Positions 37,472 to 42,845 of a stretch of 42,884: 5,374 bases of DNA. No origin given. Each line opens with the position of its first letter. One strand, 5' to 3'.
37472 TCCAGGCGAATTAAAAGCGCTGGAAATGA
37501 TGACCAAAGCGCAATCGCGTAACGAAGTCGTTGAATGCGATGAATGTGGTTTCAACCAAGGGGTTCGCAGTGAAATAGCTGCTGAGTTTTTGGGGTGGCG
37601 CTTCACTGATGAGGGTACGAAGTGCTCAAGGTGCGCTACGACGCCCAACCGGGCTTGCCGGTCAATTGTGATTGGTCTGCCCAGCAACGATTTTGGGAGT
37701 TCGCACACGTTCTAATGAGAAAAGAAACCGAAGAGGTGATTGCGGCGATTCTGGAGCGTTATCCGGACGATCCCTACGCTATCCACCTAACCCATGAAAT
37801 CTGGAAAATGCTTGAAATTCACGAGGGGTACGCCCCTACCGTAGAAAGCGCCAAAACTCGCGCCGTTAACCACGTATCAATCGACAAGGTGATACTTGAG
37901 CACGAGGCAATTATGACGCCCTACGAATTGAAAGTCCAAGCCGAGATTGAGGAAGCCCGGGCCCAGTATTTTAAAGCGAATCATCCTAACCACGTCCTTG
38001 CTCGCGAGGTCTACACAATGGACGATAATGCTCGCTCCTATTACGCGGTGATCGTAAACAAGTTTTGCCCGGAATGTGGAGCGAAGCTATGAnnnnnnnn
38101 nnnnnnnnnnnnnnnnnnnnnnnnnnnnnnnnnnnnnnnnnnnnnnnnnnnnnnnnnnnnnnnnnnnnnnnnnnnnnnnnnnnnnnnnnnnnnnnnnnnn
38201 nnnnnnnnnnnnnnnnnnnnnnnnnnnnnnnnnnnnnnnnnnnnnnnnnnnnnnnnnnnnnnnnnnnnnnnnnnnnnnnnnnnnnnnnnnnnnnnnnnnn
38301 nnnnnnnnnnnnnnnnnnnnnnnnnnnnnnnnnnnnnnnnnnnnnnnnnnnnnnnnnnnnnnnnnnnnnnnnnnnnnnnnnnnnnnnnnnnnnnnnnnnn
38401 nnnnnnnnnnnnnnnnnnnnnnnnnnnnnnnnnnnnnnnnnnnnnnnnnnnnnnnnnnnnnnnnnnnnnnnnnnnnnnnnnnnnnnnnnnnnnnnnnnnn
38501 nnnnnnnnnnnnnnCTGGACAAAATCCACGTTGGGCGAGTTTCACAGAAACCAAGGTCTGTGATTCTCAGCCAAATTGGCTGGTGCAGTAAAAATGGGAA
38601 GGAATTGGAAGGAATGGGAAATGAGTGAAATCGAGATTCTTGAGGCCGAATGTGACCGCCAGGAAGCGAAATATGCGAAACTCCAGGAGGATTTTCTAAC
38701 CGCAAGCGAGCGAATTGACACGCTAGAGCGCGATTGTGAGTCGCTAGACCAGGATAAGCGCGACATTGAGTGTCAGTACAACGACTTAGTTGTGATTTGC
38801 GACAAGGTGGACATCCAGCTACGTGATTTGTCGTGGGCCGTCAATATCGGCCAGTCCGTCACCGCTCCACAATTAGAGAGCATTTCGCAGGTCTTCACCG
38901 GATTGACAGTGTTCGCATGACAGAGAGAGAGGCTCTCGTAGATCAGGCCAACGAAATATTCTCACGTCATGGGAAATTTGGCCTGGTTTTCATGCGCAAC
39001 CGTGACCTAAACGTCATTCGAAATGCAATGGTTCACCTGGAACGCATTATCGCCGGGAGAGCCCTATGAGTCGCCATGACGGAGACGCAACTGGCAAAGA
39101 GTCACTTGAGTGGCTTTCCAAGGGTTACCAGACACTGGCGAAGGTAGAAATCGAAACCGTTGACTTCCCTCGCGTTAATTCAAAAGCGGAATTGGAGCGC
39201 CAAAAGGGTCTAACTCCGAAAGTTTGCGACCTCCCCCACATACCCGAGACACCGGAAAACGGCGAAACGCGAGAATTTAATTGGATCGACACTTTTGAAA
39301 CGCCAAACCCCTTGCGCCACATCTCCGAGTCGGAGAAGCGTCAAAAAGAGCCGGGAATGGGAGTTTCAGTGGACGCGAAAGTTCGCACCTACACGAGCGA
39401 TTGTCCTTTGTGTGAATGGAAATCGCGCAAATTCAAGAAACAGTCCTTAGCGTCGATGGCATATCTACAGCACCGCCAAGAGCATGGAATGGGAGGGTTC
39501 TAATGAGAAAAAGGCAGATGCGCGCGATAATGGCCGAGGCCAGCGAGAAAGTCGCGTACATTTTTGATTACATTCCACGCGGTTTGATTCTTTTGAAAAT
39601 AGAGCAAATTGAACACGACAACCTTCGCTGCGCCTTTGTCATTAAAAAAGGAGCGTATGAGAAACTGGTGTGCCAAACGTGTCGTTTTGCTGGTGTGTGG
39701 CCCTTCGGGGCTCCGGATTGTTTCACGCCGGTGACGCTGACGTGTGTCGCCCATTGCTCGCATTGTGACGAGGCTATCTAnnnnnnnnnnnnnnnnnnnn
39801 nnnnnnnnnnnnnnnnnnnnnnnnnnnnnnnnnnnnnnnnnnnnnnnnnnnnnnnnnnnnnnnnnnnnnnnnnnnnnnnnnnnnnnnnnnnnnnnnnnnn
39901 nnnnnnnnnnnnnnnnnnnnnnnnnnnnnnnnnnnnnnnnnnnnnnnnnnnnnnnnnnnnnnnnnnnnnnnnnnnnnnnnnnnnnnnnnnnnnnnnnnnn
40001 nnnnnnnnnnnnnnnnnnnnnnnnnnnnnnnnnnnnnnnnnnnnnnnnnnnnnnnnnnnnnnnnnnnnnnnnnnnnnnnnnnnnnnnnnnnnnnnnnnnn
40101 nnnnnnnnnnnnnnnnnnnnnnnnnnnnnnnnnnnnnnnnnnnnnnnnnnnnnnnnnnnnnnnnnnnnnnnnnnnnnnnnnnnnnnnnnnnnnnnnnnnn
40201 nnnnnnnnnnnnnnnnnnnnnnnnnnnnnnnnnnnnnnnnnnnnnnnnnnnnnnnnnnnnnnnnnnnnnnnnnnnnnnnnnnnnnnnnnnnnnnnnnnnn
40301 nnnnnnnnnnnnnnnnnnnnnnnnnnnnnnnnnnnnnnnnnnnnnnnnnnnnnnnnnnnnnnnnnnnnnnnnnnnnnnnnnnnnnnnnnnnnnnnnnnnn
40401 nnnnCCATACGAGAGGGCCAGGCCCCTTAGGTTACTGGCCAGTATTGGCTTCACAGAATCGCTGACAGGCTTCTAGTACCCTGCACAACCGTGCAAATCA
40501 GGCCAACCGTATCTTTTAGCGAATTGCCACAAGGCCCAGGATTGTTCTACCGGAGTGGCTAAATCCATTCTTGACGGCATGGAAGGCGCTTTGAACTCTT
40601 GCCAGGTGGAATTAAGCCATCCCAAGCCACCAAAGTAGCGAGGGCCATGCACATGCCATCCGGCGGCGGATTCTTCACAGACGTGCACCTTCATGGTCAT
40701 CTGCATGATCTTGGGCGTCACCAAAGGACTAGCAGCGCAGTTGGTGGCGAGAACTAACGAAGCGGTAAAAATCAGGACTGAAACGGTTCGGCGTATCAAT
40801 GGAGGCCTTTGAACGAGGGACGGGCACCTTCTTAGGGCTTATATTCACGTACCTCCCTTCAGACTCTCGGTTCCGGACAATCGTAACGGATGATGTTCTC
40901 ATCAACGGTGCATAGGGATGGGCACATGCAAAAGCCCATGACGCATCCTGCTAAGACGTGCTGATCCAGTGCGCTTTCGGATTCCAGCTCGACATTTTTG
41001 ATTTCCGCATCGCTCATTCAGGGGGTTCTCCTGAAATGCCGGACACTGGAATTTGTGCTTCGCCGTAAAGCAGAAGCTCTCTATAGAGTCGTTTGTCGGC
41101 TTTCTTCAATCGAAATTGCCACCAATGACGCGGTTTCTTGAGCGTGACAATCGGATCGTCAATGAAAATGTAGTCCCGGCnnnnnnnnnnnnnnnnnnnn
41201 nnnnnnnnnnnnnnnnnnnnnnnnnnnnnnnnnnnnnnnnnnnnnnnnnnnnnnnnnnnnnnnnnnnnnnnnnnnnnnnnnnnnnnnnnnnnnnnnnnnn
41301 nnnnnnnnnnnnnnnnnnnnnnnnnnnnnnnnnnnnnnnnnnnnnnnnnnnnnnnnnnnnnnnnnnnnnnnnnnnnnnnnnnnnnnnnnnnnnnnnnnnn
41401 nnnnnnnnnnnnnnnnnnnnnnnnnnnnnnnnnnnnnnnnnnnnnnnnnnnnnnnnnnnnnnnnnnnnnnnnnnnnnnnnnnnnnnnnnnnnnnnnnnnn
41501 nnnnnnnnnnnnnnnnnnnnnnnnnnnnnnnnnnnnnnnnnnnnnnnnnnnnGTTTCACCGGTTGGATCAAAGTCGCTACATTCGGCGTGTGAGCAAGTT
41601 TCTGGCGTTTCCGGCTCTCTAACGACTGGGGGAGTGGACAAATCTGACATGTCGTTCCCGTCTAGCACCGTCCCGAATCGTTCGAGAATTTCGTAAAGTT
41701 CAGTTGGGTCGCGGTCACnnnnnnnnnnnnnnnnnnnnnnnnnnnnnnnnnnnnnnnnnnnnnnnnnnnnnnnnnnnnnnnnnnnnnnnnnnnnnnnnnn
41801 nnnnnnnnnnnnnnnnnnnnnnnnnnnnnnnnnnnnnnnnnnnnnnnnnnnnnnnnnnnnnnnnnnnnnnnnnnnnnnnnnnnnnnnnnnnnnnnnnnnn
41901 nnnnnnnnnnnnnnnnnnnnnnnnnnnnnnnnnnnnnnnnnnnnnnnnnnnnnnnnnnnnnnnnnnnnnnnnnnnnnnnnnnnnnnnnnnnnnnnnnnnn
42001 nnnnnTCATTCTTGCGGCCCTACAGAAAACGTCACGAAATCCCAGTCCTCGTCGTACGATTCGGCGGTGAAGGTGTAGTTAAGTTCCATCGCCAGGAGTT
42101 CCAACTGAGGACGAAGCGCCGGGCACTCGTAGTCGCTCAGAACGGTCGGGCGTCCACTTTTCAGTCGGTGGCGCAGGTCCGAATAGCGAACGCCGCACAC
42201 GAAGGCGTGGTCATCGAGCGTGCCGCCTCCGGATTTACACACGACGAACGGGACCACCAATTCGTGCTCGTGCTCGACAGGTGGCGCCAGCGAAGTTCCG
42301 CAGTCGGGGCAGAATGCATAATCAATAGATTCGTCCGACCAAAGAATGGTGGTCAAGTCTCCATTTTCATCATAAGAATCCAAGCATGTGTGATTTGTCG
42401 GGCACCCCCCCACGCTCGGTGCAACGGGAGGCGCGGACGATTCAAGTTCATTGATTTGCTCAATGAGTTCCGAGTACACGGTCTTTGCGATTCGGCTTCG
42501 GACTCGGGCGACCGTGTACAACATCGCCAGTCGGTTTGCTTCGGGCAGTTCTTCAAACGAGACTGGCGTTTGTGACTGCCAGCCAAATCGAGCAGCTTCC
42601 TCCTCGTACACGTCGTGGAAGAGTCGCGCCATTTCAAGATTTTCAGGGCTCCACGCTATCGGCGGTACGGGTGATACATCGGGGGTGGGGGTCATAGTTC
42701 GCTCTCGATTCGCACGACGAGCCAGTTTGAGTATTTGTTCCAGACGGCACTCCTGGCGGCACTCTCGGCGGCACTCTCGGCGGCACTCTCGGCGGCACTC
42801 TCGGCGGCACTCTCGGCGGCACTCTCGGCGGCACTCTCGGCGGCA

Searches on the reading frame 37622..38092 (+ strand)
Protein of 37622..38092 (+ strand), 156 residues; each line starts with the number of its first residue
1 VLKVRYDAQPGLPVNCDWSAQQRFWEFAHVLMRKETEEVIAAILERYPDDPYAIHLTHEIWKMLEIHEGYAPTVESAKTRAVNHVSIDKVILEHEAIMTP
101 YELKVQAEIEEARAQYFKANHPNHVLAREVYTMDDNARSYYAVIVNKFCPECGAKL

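Call 24: search_protein_families(library=phrogs, proteins=[window:37622-38092:+], max_evalue=0.01)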
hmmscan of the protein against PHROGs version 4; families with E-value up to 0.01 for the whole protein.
window:37622-38092:+ (156 aa): 0 families

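Call 78: search_protein_families(library=pfam, proteins=[window:37622-38092:+], max_evalue=0.05)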
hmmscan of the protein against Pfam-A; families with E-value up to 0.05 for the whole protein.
window:37622-38092:+ (156 aa): 1 family
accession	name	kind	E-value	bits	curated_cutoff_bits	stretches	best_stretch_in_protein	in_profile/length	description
PF13240.11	Zn_Ribbon_1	-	0.011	16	25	1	146-156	13-23/23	zinc-ribbon domain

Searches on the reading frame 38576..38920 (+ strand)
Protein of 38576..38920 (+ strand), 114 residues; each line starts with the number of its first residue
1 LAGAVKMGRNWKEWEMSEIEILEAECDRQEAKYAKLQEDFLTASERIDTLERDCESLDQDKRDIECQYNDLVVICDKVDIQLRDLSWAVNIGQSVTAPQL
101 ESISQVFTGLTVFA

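Call 24: search_protein_families(library=phrogs, proteins=[window:38576-38920:+], max_evalue=0.01)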
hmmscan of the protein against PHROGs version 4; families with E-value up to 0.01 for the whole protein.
window:38576-38920:+ (114 aa): 1 family
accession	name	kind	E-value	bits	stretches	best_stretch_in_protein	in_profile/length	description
phrog_26779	-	unknown function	0.009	17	1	17-89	42-114/178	-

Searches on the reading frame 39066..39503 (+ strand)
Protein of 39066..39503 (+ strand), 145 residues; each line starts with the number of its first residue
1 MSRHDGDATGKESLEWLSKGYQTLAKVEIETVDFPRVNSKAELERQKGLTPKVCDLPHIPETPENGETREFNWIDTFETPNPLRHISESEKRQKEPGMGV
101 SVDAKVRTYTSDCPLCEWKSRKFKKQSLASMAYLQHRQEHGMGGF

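Call 24: search_protein_families(library=phrogs, proteins=[window:39066-39503:+], max_evalue=0.01)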
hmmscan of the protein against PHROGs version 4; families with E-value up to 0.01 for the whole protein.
window:39066-39503:+ (145 aa): 0 families

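Call 78: search_protein_families(library=pfam, proteins=[window:39066-39503:+], max_evalue=0.05)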
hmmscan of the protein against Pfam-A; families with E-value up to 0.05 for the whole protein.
window:39066-39503:+ (145 aa): 1 family
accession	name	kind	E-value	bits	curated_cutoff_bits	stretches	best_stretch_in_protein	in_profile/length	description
PF25232.1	DUF7848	-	0.031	14.9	24.5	0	103-140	22-59/80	Domain of unknown function (DUF7848)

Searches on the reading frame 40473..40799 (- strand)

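Call 24: search_protein_families(library=phrogs, proteins=[window:40473-40799:-], max_evalue=0.01)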
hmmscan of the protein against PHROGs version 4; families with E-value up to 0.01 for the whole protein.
window:40473-40799:- (108 aa): 0 families

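Call 78: search_protein_families(library=pfam, proteins=[window:40473-40799:-], max_evalue=0.05)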
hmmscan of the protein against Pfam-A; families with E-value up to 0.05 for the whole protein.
window:40473-40799:- (108 aa): 1 family
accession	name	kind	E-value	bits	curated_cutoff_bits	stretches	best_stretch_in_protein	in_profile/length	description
PF24806.1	DUF7706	-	0.0082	16.6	27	1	84-106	13-35/63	Family of unknown function (DUF7706)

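Call 79: search_protein_families(library=ncbifam, proteins=[window:40473-40799:-], max_evalue=0.05)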
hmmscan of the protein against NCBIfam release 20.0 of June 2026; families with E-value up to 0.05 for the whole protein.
window:40473-40799:- (108 aa): 0 families

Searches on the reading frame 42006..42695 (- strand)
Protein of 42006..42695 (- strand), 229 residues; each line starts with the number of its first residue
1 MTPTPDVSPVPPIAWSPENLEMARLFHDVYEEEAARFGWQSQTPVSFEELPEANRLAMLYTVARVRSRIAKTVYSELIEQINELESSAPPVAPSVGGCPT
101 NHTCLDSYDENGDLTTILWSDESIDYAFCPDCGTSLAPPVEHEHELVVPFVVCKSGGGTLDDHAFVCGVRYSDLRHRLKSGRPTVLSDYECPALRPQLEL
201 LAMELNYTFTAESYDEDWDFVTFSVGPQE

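Call 24: search_protein_families(library=phrogs, proteins=[window:42006-42695:-], max_evalue=0.01)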
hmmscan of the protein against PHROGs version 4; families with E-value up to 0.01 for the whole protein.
window:42006-42695:- (229 aa): 0 families

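Call 61: search_solved_structures(query=window:42006-42695:-, max_evalue=1)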
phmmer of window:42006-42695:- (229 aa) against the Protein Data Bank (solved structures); distinct sequences matched with E-value up to 1: 2.
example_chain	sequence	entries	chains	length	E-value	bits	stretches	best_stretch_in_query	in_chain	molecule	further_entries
1pvm_A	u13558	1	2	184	0.17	14.8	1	56-145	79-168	conserved hypothetical protein Ta0289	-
2qh1_A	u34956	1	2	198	0.2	14.5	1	56-145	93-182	Hypothetical protein Ta0289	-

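Call 78: search_protein_families(library=pfam, proteins=[window:42006-42695:-], max_evalue=0.05)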
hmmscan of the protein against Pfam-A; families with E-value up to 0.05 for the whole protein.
window:42006-42695:- (229 aa): 0 families

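Call 79: search_protein_families(library=ncbifam, proteins=[window:42006-42695:-], max_evalue=0.05)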
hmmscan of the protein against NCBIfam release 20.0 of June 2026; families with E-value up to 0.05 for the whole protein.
window:42006-42695:- (229 aa): 0 families
